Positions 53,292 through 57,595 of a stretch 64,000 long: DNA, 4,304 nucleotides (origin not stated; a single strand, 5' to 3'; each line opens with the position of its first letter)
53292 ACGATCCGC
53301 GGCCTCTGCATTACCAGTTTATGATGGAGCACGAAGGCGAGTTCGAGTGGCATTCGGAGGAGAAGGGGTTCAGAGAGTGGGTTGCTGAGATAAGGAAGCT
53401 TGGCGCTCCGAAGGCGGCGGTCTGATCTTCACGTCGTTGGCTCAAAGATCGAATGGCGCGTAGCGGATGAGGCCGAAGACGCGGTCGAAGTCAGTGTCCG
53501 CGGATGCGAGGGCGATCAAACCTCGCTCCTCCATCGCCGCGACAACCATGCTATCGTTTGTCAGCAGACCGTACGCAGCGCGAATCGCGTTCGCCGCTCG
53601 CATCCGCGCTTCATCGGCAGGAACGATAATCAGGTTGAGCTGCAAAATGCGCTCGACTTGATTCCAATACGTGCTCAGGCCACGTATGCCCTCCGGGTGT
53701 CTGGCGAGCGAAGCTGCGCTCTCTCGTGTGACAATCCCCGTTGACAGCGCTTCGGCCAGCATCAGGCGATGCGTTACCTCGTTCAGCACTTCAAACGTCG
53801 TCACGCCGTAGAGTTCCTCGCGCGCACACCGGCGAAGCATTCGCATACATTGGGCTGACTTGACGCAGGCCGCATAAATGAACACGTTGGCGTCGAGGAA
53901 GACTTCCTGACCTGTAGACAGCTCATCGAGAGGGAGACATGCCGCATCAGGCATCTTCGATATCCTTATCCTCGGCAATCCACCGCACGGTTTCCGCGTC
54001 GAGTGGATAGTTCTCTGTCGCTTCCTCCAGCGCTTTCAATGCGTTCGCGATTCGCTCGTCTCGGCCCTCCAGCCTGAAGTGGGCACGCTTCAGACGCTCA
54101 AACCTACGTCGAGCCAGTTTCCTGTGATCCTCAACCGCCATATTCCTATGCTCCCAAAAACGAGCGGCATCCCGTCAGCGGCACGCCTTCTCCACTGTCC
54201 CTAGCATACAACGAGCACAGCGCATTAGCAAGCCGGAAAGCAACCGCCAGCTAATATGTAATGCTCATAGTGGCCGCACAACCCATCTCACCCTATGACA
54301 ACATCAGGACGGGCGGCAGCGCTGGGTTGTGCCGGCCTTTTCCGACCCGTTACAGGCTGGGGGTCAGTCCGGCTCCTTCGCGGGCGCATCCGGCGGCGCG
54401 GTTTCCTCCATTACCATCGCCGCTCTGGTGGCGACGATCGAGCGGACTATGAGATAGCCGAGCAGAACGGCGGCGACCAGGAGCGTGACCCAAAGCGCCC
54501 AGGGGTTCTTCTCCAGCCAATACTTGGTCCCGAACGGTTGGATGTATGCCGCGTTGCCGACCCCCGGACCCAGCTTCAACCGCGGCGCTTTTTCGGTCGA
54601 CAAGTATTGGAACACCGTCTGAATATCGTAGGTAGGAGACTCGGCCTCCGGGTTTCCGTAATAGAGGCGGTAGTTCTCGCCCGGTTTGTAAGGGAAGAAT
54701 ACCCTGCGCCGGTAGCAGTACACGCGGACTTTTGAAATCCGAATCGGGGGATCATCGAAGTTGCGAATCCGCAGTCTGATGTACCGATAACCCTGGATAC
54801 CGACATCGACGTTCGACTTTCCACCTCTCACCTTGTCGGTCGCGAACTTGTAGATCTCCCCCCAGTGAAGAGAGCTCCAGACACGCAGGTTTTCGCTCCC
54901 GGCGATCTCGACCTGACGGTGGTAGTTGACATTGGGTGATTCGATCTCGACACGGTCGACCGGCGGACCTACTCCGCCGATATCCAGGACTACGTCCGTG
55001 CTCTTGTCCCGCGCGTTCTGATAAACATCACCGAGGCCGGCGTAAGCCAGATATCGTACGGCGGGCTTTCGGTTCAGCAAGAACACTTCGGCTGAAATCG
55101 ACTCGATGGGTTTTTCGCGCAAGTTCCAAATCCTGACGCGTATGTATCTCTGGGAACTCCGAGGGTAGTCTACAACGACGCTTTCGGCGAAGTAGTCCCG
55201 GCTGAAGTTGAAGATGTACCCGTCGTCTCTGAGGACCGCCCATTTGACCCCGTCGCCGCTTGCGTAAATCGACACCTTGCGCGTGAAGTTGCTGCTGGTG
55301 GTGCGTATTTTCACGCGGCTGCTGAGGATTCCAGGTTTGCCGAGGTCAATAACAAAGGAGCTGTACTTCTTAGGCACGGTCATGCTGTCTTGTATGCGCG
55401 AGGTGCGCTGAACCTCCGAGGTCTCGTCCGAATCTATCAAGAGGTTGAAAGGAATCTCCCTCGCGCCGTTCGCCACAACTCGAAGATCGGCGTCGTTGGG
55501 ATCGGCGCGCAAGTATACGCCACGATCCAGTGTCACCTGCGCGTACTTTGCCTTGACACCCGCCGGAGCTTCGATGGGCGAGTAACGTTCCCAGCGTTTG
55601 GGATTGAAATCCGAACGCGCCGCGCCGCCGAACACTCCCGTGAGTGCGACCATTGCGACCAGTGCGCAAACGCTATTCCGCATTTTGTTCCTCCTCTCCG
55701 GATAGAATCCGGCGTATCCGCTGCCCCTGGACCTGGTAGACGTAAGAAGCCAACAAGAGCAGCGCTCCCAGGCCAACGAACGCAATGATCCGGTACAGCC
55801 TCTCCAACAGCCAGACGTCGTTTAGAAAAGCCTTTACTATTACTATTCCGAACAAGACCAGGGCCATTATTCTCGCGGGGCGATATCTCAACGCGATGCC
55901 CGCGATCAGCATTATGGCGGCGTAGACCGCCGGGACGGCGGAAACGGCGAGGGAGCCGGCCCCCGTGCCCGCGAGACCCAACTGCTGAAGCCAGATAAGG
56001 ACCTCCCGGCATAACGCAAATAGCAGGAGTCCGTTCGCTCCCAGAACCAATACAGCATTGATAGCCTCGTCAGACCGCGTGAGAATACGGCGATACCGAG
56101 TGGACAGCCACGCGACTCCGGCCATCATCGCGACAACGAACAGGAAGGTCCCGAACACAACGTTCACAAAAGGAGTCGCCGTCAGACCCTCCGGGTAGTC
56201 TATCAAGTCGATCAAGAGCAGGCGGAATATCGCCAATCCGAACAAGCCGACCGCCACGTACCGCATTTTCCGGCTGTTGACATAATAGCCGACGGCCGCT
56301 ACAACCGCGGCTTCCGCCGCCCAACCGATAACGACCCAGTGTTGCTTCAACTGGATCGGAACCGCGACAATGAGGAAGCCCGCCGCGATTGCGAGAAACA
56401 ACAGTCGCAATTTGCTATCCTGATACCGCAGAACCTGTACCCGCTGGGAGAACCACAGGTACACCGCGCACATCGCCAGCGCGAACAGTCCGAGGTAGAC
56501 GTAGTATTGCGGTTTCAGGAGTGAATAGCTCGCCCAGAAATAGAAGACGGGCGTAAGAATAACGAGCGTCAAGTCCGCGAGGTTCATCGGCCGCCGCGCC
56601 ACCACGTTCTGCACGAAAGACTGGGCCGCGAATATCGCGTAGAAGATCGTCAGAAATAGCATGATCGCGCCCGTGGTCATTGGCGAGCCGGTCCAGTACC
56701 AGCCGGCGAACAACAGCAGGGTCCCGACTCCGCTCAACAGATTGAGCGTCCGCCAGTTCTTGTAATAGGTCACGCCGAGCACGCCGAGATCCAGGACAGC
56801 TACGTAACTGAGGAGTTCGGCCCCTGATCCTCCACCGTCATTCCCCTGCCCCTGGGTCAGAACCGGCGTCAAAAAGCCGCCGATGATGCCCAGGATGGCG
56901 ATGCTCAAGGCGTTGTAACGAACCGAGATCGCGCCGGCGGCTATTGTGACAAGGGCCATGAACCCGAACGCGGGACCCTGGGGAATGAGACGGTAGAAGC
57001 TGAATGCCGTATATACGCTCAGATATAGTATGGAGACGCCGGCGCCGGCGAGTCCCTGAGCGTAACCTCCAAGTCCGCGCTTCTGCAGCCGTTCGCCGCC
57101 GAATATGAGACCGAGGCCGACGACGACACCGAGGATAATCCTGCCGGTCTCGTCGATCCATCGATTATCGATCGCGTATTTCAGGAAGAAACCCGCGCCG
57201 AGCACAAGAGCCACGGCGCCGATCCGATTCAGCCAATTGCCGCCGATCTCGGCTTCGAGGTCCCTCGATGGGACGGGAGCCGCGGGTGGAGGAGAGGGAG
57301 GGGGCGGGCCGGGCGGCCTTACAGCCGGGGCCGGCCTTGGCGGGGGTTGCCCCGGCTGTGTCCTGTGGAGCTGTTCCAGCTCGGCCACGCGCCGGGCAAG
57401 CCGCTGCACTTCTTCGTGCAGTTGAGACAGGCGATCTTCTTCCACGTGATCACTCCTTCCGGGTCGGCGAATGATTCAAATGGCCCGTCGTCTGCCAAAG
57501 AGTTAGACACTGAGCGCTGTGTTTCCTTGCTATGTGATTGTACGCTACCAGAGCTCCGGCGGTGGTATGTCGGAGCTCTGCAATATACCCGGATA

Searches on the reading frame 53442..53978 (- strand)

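Call 21: search_protein_families(library=pfam, proteins=[window:53442-53978:-], max_evalue=0.0001)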
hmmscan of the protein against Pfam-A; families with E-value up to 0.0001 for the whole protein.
window:53442-53978:- (178 aa): 1 family
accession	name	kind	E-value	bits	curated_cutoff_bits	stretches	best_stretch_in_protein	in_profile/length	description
PF01850.27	PIN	-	5.6e-11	43.5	23.6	1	26-167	1-117/120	PIN domain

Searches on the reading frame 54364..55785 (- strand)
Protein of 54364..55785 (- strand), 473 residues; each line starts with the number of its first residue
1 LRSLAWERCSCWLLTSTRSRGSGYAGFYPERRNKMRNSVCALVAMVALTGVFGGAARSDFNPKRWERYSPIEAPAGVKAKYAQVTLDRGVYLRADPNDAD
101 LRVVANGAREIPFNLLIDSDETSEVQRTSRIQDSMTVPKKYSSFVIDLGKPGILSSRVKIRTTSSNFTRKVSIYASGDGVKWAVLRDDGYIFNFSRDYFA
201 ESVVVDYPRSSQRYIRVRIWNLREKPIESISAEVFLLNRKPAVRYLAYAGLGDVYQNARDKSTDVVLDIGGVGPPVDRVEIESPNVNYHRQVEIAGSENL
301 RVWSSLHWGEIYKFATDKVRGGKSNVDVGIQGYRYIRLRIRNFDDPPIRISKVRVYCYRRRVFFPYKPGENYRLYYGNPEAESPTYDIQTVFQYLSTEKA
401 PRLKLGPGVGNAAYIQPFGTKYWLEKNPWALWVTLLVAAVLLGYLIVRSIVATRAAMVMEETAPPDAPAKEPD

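Call 21: search_protein_families(library=pfam, proteins=[window:54364-55785:-], max_evalue=0.0001)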
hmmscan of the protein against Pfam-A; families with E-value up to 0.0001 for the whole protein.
window:54364-55785:- (473 aa): 2 families
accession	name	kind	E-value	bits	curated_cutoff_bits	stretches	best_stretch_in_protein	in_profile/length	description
PF13163.11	DUF3999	-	4.1e-13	49.8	30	1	158-445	132-420/424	Protein of unknown function (DUF3999)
PF00754.31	F5_F8_type_C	-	6.9e-06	26.6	28.2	0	139-220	34-113/127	F5/8 type C domain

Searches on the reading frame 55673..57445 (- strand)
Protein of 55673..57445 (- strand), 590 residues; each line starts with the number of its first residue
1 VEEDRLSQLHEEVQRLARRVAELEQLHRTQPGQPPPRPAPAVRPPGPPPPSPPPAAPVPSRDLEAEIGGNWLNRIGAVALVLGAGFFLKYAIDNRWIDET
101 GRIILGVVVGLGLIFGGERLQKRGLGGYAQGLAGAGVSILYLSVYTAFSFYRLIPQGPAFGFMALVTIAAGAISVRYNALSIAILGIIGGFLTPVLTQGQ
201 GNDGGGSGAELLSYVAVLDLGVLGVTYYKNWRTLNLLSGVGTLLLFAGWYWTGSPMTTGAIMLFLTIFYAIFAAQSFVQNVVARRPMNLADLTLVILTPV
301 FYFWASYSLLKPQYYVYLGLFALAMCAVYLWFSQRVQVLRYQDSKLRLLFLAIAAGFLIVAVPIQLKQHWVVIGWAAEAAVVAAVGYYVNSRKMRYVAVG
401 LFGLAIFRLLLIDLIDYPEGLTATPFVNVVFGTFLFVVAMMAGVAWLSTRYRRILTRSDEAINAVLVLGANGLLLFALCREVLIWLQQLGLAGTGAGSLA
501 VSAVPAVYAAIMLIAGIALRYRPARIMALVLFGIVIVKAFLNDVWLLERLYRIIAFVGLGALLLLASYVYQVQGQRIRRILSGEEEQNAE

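Call 21: search_protein_families(library=pfam, proteins=[window:55673-57445:-], max_evalue=0.0001)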
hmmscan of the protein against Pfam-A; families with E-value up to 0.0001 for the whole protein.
window:55673-57445:- (590 aa): 1 family
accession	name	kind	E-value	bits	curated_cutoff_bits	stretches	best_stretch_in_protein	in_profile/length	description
PF10101.14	DUF2339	-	3.9e-84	284.1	33.6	2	68-400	1-331/659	Predicted membrane protein (DUF2339)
